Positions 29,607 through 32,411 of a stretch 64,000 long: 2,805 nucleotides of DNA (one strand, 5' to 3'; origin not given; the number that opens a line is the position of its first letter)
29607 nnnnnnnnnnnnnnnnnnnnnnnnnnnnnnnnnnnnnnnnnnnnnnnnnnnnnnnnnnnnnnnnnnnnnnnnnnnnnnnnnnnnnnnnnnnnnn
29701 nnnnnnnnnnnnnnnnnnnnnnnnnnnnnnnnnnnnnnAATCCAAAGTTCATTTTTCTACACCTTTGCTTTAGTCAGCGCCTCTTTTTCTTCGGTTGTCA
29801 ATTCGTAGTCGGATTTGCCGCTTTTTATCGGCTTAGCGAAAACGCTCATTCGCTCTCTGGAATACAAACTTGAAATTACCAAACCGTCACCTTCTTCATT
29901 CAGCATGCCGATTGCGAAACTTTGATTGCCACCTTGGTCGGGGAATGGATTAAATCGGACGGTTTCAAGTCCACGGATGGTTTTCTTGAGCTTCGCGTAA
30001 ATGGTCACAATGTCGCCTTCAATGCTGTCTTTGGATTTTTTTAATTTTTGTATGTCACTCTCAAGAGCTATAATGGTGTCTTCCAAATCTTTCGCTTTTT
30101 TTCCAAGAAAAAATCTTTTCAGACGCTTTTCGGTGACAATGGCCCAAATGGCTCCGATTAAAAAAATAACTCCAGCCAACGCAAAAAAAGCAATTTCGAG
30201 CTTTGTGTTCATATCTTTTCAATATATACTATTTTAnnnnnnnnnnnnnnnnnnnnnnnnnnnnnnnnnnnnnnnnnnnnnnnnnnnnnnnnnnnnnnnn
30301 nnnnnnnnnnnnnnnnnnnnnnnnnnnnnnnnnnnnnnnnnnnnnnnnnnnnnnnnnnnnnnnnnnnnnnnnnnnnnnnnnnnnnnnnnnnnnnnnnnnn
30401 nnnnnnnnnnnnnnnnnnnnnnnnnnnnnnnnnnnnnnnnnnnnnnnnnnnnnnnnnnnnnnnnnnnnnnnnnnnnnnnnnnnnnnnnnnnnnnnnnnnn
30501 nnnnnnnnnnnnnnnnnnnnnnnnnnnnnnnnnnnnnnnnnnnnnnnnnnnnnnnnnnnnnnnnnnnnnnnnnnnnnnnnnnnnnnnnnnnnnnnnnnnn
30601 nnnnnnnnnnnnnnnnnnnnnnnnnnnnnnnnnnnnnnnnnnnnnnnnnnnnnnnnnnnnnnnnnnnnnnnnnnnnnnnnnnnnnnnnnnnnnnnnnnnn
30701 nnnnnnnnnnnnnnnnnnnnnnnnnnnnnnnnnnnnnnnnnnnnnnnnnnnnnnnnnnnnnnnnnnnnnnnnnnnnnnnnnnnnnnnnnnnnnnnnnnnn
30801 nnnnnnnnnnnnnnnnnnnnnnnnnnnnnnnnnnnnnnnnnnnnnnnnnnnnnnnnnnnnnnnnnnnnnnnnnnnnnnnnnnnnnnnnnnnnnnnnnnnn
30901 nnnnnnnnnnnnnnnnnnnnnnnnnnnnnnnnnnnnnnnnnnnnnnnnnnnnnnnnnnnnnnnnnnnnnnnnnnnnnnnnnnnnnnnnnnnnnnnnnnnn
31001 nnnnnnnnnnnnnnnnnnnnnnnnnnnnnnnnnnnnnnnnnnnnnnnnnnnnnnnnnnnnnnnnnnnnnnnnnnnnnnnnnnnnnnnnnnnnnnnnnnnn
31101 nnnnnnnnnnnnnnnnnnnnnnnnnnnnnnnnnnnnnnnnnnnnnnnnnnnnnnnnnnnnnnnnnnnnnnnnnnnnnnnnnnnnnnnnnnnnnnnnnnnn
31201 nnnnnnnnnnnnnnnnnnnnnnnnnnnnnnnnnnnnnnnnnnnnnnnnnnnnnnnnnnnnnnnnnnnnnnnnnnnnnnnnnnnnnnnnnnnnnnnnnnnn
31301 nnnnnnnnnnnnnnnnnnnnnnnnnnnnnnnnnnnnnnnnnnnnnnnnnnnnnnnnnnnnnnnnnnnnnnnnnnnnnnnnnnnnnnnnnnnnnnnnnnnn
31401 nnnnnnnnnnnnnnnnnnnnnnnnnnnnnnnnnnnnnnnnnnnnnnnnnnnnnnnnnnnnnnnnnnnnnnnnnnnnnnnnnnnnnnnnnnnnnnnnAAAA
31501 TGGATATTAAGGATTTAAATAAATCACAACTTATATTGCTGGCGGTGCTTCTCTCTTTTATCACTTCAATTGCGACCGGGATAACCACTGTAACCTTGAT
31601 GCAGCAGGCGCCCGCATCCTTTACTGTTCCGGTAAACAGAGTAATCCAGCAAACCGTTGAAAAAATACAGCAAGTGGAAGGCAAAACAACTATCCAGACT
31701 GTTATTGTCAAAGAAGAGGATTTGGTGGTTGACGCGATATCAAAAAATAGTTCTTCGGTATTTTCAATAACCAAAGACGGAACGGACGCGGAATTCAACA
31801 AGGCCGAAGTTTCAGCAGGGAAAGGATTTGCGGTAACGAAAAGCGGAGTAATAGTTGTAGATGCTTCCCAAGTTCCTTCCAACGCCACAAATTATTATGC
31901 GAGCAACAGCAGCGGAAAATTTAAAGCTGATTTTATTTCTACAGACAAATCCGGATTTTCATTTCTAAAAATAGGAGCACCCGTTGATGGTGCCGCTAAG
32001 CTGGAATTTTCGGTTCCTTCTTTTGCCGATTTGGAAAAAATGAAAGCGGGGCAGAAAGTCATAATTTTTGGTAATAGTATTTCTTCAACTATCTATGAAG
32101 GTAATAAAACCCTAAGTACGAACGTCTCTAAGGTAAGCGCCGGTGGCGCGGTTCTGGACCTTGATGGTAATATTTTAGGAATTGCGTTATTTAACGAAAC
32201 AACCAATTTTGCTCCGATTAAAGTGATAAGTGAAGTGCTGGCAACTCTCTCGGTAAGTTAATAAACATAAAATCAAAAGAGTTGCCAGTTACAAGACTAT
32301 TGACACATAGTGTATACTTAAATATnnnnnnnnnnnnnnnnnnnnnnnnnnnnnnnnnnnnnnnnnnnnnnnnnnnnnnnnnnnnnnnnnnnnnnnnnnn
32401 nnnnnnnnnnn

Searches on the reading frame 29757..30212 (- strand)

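Call 10: search_protein_families(library=pfam, proteins=[window:29757-30212:-], max_evalue=0.01)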
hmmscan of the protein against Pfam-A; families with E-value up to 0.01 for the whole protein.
window:29757-30212:- (151 aa): 1 family
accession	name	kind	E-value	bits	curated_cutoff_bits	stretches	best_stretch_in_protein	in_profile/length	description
PF14584.11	DUF4446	-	1.4e-36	126.2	27.4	1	16-149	15-149/150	Protein of unknown function (DUF4446)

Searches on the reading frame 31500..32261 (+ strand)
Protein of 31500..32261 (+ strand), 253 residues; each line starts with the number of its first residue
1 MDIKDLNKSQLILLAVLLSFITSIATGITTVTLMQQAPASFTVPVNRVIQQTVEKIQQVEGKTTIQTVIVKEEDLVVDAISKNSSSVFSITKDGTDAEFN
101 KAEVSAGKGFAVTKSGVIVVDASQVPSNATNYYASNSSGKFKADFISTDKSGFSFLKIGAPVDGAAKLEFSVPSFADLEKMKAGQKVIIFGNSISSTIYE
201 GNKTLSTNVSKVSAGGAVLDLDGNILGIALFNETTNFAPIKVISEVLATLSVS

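Call 10: search_protein_families(library=pfam, proteins=[window:31500-32261:+], max_evalue=0.01)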
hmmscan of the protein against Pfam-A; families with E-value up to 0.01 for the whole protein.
window:31500-32261:+ (253 aa): 1 family
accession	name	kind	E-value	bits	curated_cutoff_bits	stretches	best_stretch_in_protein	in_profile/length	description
PF13365.12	Trypsin_2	-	0.0014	19.8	27.6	1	107-228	1-144/144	Trypsin-like peptidase domain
